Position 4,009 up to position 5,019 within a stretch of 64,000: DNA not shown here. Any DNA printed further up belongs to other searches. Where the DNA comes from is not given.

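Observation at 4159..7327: Dak2/DhaL-family protein translationally coupled to a soluble GAF-PAS histidine kinase and an OmpR regulator: a candidate DhaL-sensing two-component system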

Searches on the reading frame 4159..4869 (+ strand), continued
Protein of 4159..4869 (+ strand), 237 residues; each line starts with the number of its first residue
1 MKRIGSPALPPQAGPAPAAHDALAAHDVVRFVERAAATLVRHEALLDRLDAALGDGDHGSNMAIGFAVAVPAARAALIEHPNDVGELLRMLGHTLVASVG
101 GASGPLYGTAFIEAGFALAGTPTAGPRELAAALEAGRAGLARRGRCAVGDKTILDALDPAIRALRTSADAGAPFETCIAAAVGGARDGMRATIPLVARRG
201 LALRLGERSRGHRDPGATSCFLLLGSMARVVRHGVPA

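Call 22: find_related_loci(query=window:4159-4869:+, collection=genome_contigs, flank=10000)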
Query window:4159-4869:+ (237 aa) in genome_contigs; peptide patterns used: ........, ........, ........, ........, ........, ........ (x = any residue, [..] = any of these).
600 stretches matched a pattern (row limit reached: there are more); 155 encode a relative of the query (tblastn E <= 1e-3); the best 80 are kept; 80 distinct loci.
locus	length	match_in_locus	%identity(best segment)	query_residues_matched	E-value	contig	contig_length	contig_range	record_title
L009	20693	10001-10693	80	1-231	6e-105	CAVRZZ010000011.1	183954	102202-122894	MAG: uncultured Chloroflexia bacterium isolate MFD05942.bin.1.135 genome assembly, contig: contig_87617, whole genome sh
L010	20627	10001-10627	81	23-231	1e-99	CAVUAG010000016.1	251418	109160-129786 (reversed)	MAG: uncultured Chloroflexia bacterium isolate MFD00905.bin.3.204 genome assembly, contig: contig_8735, whole genome sho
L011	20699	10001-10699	77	1-233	2e-98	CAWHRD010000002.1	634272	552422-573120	MAG: uncultured Chloroflexia bacterium isolate MFD05942.bin.3.408 genome assembly, contig: contig_38335, whole genome sh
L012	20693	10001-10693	75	1-231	3e-98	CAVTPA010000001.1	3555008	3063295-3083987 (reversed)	MAG: uncultured Chloroflexia bacterium isolate MFD00905.bin.2.8 genome assembly, contig: contig_3698, whole genome shotg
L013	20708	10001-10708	75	1-236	4e-97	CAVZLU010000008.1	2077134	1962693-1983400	MAG: uncultured Chloroflexia bacterium isolate MFD02199.bin.2.5 genome assembly, contig: contig_9252, whole genome shotg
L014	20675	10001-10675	76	4-228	1e-93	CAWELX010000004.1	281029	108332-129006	MAG: uncultured Chloroflexia bacterium isolate MFD04716.bin.1.95 genome assembly, contig: contig_36237, whole genome sho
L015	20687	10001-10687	74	1-231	4e-92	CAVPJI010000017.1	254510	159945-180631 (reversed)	MAG: uncultured Chloroflexia bacterium isolate MFD00032.bin.2.190 genome assembly, contig: contig_46877, whole genome sh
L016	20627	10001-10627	82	23-231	3e-91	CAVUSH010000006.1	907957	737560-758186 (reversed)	MAG: uncultured Chloroflexia bacterium isolate MFD05942.bin.2.270 genome assembly, contig: contig_6407, whole genome sho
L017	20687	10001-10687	75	1-231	1e-88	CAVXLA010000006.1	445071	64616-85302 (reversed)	MAG: uncultured Chloroflexia bacterium isolate MFD05942.bin.2.338 genome assembly, contig: contig_44268, whole genome sh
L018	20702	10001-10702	72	1-234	2e-80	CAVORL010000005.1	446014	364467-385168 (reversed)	MAG: uncultured Chloroflexia bacterium isolate MFD09964.bin.2.179 genome assembly, contig: contig_5112, whole genome sho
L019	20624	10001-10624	66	23-227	5e-74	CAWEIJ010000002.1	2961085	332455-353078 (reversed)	MAG: uncultured Chloroflexia bacterium isolate MFD06435.bin.2.178 genome assembly, contig: contig_19661, whole genome sh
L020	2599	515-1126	66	21-227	3e-74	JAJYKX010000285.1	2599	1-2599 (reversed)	MAG: Chloroflexi bacterium isolate DBS2-1.bin55 NODE_90734_length_2599_cov_4.372977, whole genome shotgun sequence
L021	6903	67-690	68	23-227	4e-73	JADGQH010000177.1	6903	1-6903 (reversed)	MAG: Chloroflexota bacterium isolate Chersky.27_23 contig-100_2533, whole genome shotgun sequence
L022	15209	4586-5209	66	23-227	7e-70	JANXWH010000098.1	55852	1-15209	MAG: Chloroflexi bacterium isolate GL140_1_metabat_58 GL140_1_k141_2064319, whole genome shotgun sequence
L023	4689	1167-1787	62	23-228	2e-69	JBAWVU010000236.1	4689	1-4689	MAG: Chloroflexota bacterium isolate ELA019 MAG019_236, whole genome shotgun sequence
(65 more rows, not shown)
